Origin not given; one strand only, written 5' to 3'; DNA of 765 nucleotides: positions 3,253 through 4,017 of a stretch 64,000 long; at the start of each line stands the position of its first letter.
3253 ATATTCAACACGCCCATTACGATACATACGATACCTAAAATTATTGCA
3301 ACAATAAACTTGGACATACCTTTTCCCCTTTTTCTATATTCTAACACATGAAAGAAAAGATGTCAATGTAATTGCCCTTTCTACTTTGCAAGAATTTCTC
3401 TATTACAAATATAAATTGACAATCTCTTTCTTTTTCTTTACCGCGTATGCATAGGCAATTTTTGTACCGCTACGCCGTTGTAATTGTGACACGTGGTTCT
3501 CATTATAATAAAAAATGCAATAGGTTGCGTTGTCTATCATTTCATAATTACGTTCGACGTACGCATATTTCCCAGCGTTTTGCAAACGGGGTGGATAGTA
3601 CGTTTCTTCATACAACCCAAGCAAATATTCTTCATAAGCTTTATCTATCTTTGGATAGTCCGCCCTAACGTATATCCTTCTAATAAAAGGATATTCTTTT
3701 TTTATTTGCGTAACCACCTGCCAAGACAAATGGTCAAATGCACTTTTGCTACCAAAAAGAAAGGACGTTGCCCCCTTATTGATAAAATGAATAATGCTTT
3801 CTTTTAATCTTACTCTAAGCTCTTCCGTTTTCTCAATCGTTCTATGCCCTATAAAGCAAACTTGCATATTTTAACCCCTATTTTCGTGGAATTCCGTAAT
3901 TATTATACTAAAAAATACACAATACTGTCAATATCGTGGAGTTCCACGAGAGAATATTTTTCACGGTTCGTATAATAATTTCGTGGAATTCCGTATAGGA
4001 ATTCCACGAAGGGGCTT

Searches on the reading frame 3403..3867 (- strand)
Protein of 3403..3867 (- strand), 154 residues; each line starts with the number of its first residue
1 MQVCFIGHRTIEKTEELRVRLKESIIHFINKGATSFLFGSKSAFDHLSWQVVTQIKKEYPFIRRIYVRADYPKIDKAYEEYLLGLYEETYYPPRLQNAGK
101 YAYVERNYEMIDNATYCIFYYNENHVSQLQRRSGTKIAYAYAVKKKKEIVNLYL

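Call 19: search_protein_families(library=pfam, proteins=[window:3403-3867:-], max_evalue=0.1)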
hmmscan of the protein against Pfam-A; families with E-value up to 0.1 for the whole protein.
window:3403-3867:- (154 aa): 1 family
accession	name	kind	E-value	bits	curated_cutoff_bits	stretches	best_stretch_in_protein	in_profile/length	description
PF06908.16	YpsA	-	3.2e-06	27.7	27.7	1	13-147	20-158/168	YspA SLOG family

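Call 77: search_protein_families(library=padloc, proteins=[window:3403-3867:-], max_evalue=0.01)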
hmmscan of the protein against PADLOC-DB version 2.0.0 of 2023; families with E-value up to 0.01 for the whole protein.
window:3403-3867:- (154 aa): 0 families
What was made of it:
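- There is no PADLOC hit (call 77).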
